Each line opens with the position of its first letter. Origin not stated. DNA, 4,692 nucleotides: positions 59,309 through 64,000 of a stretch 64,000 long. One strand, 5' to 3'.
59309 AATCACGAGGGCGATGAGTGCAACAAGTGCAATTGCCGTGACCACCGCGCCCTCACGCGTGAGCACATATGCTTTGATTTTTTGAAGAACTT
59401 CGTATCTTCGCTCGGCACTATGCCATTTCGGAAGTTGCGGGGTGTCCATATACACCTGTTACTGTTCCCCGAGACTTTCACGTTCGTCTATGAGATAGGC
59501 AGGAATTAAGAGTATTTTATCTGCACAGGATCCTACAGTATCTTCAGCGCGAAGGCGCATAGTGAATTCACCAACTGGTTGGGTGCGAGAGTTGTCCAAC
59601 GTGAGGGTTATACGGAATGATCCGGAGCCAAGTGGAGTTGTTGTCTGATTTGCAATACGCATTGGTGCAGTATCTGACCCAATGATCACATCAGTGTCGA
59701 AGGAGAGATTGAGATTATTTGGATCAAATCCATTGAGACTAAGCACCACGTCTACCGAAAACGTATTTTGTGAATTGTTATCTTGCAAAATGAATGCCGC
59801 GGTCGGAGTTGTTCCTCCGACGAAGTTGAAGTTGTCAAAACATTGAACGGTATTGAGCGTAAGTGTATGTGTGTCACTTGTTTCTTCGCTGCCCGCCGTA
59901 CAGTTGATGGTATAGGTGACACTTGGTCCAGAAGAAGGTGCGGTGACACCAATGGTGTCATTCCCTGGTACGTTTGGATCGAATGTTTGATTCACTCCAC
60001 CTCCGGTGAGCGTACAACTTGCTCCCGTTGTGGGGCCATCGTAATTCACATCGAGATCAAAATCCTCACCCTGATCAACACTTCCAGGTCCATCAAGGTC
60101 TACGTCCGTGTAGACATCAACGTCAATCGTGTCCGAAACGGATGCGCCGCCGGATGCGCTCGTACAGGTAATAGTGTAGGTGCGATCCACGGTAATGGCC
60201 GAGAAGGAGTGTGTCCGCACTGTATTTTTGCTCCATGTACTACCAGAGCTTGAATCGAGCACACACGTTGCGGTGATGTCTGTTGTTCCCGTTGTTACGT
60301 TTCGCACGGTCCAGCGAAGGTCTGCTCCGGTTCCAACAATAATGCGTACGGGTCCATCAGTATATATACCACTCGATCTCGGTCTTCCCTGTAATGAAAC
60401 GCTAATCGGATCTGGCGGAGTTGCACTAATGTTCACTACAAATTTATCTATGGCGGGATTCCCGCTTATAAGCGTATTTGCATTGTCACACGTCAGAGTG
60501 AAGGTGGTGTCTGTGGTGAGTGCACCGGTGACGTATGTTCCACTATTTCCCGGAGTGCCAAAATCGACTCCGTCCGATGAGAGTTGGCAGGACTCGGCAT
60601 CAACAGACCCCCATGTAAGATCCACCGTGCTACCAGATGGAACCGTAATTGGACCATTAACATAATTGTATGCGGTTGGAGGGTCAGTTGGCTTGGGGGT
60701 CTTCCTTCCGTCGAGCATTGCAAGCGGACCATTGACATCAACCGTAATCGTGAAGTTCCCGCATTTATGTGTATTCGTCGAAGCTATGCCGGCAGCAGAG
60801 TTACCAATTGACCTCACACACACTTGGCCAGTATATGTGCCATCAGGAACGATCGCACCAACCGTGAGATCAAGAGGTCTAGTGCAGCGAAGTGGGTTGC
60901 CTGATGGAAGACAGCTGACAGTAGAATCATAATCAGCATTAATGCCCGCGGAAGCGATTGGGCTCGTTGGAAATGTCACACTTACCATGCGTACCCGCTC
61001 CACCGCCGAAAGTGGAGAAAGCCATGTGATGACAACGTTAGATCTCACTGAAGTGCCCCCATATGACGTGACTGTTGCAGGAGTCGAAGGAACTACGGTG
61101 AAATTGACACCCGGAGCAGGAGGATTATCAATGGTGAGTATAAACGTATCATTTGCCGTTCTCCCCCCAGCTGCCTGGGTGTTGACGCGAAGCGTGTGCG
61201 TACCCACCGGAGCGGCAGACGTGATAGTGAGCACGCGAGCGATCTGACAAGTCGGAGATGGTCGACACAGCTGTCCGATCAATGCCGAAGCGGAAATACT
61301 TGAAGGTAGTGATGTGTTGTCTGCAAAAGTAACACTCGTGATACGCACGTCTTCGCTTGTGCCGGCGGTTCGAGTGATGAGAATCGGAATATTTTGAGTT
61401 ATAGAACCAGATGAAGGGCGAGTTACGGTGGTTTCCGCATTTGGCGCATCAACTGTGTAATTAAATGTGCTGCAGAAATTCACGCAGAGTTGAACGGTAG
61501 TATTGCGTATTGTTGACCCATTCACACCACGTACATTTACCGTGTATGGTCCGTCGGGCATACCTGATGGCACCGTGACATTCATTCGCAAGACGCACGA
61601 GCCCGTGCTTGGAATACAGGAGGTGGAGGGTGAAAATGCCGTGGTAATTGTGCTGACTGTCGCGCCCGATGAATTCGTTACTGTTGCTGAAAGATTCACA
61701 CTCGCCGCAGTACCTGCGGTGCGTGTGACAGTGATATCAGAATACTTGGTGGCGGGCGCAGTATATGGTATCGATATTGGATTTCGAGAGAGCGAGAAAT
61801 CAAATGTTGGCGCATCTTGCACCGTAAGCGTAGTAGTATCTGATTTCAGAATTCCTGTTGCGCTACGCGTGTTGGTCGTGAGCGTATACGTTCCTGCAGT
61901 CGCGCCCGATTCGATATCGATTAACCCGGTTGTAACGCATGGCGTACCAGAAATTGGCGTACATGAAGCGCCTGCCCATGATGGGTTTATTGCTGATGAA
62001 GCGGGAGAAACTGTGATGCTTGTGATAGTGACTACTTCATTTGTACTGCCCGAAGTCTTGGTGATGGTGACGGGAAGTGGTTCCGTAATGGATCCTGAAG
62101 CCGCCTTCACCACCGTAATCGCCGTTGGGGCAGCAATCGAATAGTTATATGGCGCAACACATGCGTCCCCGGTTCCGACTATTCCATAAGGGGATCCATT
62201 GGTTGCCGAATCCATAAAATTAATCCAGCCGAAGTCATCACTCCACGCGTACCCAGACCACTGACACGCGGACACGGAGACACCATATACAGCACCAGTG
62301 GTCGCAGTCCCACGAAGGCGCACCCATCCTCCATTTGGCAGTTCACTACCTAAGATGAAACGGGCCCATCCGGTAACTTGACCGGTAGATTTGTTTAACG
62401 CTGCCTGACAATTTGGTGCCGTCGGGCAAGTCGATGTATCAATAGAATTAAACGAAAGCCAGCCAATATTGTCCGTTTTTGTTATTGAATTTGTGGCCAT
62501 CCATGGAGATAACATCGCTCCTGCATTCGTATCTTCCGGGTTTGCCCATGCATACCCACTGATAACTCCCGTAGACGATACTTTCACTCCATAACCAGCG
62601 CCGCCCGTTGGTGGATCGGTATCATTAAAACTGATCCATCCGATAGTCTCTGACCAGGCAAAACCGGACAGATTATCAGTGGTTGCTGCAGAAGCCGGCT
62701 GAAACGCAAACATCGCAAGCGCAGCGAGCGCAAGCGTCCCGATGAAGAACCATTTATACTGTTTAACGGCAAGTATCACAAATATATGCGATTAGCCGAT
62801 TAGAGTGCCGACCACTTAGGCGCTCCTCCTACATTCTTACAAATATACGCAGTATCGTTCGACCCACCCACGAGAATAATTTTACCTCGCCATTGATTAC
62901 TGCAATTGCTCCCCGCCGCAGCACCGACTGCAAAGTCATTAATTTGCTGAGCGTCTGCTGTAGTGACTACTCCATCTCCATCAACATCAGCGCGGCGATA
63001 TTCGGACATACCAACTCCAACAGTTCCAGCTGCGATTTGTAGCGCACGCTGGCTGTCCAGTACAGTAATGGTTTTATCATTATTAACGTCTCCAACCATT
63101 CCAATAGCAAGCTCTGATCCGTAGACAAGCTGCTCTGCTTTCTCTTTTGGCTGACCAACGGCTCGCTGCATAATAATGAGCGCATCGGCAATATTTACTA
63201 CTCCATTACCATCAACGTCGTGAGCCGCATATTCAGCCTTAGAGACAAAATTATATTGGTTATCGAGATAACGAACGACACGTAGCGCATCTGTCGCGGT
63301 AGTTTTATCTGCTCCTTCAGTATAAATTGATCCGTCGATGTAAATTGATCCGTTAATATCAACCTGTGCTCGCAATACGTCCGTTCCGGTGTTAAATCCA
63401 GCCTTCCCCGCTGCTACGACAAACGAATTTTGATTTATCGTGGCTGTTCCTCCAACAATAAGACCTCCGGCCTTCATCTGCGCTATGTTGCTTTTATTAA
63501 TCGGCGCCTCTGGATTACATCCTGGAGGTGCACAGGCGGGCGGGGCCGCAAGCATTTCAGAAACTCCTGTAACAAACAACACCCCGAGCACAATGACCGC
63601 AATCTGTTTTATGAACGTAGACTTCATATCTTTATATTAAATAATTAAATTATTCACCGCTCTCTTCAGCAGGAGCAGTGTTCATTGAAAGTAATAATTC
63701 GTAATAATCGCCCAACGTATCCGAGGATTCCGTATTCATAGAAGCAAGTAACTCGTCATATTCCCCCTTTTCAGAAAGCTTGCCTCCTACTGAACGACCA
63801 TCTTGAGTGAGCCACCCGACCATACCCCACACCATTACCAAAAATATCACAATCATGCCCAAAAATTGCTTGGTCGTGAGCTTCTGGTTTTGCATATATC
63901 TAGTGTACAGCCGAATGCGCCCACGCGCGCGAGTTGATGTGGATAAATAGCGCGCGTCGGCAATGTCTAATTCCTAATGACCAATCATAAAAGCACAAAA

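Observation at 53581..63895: Six-gene minus-strand operon of cell-surface proteins sharing a novel four-unit GWISF repeat domain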

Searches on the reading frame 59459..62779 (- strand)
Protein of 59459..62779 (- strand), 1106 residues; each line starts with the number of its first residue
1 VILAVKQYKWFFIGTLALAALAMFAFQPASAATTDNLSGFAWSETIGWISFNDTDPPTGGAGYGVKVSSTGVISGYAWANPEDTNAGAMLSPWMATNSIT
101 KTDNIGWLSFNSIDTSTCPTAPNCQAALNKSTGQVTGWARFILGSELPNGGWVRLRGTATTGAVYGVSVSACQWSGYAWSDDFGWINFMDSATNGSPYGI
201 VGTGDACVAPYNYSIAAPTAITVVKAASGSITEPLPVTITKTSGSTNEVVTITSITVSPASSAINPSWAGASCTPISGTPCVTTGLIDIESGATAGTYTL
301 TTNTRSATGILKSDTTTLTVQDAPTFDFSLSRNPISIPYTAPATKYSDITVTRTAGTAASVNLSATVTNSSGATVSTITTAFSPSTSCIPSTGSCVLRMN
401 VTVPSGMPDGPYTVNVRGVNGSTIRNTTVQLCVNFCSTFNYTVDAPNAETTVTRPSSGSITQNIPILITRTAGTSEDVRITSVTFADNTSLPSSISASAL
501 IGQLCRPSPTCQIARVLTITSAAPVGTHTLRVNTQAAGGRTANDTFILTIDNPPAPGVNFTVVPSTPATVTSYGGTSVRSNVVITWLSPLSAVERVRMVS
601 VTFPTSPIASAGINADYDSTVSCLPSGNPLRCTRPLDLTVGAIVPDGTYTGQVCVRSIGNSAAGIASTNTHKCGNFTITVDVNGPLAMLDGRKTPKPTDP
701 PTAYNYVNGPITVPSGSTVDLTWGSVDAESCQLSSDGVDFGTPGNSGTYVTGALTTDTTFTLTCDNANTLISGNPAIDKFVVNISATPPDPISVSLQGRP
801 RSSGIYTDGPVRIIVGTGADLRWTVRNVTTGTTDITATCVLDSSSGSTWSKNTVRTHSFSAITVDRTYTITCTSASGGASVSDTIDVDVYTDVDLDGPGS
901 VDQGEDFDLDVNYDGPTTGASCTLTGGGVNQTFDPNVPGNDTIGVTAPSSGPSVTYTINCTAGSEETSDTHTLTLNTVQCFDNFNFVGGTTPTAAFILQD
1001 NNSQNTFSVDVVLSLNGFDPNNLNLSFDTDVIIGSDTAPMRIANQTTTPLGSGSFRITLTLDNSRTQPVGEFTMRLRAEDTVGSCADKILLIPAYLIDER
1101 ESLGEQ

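Call 3: search_protein_families(library=pfam, proteins=[window:59459-62779:-], max_evalue=0.1)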
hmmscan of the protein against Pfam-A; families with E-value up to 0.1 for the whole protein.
window:59459-62779:- (1106 aa): 1 family
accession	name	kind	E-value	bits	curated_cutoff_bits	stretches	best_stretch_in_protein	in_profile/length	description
PF02927.20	CelD_N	-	0.006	17.8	24.6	1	818-874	29-83/86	Cellulase N-terminal ig-like domain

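Call 4: search_protein_families(library=ncbifam, proteins=[window:59459-62779:-], max_evalue=0.1)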
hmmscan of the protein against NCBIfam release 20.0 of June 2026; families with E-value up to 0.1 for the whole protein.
window:59459-62779:- (1106 aa): 0 families

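Call 42: search_protein_families(library=phrogs, proteins=[window:59459-62779:-], max_evalue=0.01)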
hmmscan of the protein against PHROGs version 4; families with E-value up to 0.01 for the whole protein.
window:59459-62779:- (1106 aa): 0 families

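Call 76: search_solved_structures(query=window:59459-62779:-, max_evalue=0.1)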
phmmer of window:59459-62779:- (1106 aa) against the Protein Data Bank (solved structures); distinct sequences matched with E-value up to 0.1: 1.
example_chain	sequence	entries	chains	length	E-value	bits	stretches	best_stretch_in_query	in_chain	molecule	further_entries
5m2o_A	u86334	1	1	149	0.08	14.2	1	364-449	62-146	Putative cellulosomal scaffoldin protein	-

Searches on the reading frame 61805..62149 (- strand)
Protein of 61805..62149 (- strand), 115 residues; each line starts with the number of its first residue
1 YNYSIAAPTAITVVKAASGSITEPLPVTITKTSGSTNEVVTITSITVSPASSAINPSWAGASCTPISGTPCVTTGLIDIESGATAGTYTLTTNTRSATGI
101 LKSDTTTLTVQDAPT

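Call 79: search_solved_structures(query=A3, max_evalue=10)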
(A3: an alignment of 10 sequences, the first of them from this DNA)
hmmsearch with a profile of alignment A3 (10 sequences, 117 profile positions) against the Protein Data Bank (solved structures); distinct sequences matched with E-value up to 10: 7.
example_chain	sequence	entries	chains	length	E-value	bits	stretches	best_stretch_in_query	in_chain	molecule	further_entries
5m2o_A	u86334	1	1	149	0.16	15.3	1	36-98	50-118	Putative cellulosomal scaffoldin protein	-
5aoz_A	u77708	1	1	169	0.2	15.1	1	36-98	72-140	PUTATIVE CELLULOSOMAL SCAFFOLDIN PROTEIN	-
7yj0_A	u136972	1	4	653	0.59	13.5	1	4-58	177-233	VibO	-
4ak1_A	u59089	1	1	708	0.65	13.4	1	80-116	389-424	BT_4661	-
5l7v_A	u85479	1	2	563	1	12.8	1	51-106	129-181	glycoside hydrolase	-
5l7r_A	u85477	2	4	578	1.1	12.7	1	51-106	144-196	glycoside hydrolase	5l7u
9efk_M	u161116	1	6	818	6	10.3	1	1-67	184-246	orf18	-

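Call 80: search_protein_families(library=pfam, alignment_id=A3, max_evalue=10)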
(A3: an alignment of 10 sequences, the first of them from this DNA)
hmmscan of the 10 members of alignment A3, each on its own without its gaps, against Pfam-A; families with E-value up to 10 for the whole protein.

A. member 1, seq(115 aa): 0 families

B. families by the number of members that match (of 10 scanned): 11 families
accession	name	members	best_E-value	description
PF20009.4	GEVED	3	0.32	GEVED domain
PF13860.13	FlgD_ig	2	0.0038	FlgD Ig-like domain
PF13752.12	DUF4165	1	0.0098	Domain of unknown function (DUF4165)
PF22414.1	Hia_Tpr_ring_dom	1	0.022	Trimeric autotransporter adhesin, Trp ring domain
PF05345.18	He_PIG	1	0.052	Putative Ig domain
PF06231.16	DUF1010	1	0.089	Protein of unknown function (DUF1010)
PF17957.7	Big_7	1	0.13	Bacterial Ig domain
PF13620.12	CarboxypepD_reg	1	0.17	Carboxypeptidase regulatory-like domain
PF10365.15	DUF2436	1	0.22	Domain of unknown function (DUF2436)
PF18683.7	ChiW_Ig_like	1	0.35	Chitinase W immunoglobulin-like domain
PF23148.1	Gp77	1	6.1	Podophage GP4 fiber-tail adaptor protein gp77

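Call 81: search_solved_structures(query=A3, max_evalue=0.5, show_alignments=2)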
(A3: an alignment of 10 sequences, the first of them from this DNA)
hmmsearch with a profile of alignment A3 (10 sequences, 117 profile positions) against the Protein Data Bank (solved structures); distinct sequences matched with E-value up to 0.5: 2.
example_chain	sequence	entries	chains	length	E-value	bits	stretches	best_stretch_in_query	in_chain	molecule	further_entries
5m2o_A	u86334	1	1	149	0.16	15.3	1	36-98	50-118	Putative cellulosomal scaffoldin protein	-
5aoz_A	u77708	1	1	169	0.2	15.1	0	36-98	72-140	PUTATIVE CELLULOSOMAL SCAFFOLDIN PROTEIN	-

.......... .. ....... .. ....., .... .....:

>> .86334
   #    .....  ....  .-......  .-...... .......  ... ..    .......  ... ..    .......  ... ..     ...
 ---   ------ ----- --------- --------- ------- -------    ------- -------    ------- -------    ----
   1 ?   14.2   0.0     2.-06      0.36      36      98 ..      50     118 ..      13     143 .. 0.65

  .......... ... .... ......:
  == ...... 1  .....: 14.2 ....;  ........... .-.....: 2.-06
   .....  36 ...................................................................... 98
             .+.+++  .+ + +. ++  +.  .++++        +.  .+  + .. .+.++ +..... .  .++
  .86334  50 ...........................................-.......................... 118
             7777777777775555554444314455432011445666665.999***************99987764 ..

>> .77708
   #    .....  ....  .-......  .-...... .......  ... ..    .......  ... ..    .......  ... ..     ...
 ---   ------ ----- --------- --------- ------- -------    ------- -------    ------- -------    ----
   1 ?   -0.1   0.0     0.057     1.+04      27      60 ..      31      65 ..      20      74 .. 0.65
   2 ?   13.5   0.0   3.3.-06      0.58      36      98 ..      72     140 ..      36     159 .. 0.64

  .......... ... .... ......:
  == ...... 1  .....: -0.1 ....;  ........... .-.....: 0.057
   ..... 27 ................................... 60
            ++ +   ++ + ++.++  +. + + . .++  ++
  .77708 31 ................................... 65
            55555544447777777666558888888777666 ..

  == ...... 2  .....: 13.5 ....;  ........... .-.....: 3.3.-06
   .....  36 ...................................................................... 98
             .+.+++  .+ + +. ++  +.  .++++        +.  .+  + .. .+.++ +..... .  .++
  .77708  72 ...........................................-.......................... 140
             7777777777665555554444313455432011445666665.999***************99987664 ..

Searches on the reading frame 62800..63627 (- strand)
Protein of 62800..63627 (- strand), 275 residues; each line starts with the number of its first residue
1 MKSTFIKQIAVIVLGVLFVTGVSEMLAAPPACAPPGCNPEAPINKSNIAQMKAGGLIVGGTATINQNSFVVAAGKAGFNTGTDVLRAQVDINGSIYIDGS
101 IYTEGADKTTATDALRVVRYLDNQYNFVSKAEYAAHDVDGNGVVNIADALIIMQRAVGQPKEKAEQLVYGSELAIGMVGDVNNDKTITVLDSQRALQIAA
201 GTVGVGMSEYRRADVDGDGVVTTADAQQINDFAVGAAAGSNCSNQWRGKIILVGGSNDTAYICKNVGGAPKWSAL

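Call 3: search_protein_families(library=pfam, proteins=[window:62800-63627:-], max_evalue=0.1)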
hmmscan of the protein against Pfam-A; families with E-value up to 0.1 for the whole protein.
window:62800-63627:- (275 aa): 4 families
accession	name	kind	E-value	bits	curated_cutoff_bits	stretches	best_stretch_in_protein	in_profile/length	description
PF00404.24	Dockerin_1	-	2e-13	50.8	22.9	2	108-154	9-54/57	Dockerin type I domain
PF00036.39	EF-hand_1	-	0.0004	20.2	25.4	0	211-225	7-21/29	EF hand domain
PF13499.12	EF-hand_7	-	0.0011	19.7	30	0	134-189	9-59/67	EF-hand domain pair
PF13405.12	EF-hand_6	-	0.0024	17.9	25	0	211-228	7-24/30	EF-hand domain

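Call 4: search_protein_families(library=ncbifam, proteins=[window:62800-63627:-], max_evalue=0.1)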
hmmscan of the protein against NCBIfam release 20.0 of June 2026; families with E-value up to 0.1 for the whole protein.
window:62800-63627:- (275 aa): 0 families

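Call 42: search_protein_families(library=phrogs, proteins=[window:62800-63627:-], max_evalue=0.01)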
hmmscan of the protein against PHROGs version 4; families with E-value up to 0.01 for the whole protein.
window:62800-63627:- (275 aa): 0 families

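Call 90: predict_structure(alignment_id=A4)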
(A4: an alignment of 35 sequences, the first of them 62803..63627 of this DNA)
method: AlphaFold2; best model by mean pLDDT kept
length: 275 residues; sequences in the alignment: 35
mean_pLDDT: 57.9   pTM: 0.27
mean pLDDT of the five models: 57.9, 54.7, 51.2, 50.5, 49.0
residues with pLDDT >= 90: 20; 70-90: 70; 50-70: 63; < 50: 122
segments of 3 or more residues with pLDDT < 50: 54-91, 98-125, 171-199, 201-222
pLDDT, mean of each block of 10 residues (from residue 1): 92 96 83 67 60 43 37 37 45 45 38 38 49 58 71 80 78 34 37 46 35 31 54 61 76 76 84 82
secondary structure, 60 per line:
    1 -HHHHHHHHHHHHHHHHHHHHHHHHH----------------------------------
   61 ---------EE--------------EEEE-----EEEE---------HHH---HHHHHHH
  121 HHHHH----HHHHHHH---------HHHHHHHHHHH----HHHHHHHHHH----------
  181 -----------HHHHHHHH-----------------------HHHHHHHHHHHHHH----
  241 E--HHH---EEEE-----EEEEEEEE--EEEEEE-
elements in order: H2-26 E86-89 E95-98 H114-125 H130-136 H146-156 H161-170 H192-199 H223-236 E250-253 E259-266 E269-274

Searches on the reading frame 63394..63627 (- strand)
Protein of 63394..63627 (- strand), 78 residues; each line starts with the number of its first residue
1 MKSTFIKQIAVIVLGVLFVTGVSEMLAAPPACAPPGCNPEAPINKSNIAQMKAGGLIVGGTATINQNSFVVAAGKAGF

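Call 63: find_homologous_proteins(query=A2, max_evalue=0.001)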
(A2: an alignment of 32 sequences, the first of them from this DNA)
Query A2 (32 sequences) (78 aa, profile of the alignment): 33 proteins with E <= 0.001 among 1521 candidates.
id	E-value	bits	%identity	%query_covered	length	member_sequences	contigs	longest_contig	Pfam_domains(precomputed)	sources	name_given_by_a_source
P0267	9.2e-19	85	36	42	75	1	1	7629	-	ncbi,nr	ncbi:MAG: hypothetical protein Q8P19_01060, partial [bacterium]|nr:hypothetical protein [bacterium]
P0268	1.2e-18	84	39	56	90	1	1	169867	-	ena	-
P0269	1.5e-18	84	35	72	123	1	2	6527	-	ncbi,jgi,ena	-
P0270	2.4e-18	83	43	29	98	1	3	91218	-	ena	-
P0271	5.2e-18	82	34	60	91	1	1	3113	-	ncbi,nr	ncbi:MAG: hypothetical protein U1D26_00480, partial [Patescibacteria group bacterium]|nr:hypothetica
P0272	5.9e-18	82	48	37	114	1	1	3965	-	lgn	-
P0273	9.8e-18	81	42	62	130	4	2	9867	-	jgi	jgi:hypothetical protein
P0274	1.2e-17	81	37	63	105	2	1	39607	-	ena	-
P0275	1.5e-17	81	38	74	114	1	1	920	-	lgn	-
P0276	2.1e-17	80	38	71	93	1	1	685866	-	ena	-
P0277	2.2e-17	80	52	35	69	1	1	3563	-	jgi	jgi:hypothetical protein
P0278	4.4e-17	79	-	-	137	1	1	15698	-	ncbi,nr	ncbi:hypothetical protein HY413_02295, partial [Candidatus Kaiserbacteria bacterium]|nr:hypothetical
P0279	8.3e-17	78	40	71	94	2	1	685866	-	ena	-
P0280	1.1e-16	78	35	67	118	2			-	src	-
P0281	1.2e-16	78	30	67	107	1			-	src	-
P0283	2.0e-16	77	35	67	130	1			-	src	-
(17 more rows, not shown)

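Call 92: search_protein_families(library=ncbifam, proteins=[P0283], max_evalue=0.1)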
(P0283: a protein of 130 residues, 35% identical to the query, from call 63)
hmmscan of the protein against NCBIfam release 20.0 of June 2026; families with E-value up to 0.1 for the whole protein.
P0283 (130 aa): 0 families

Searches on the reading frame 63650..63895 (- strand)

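Call 3: search_protein_families(library=pfam, proteins=[window:63650-63895:-], max_evalue=0.1)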
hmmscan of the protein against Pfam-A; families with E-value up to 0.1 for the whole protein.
window:63650-63895:- (81 aa): 0 families

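Call 4: search_protein_families(library=ncbifam, proteins=[window:63650-63895:-], max_evalue=0.1)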
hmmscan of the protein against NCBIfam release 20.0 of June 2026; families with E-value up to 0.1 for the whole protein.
window:63650-63895:- (81 aa): 1 family
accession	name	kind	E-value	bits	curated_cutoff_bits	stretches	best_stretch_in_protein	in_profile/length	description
NF007412.0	PRK09950.1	equivalog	0.031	12.8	647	1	12-55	479-522/536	BCCT family transporter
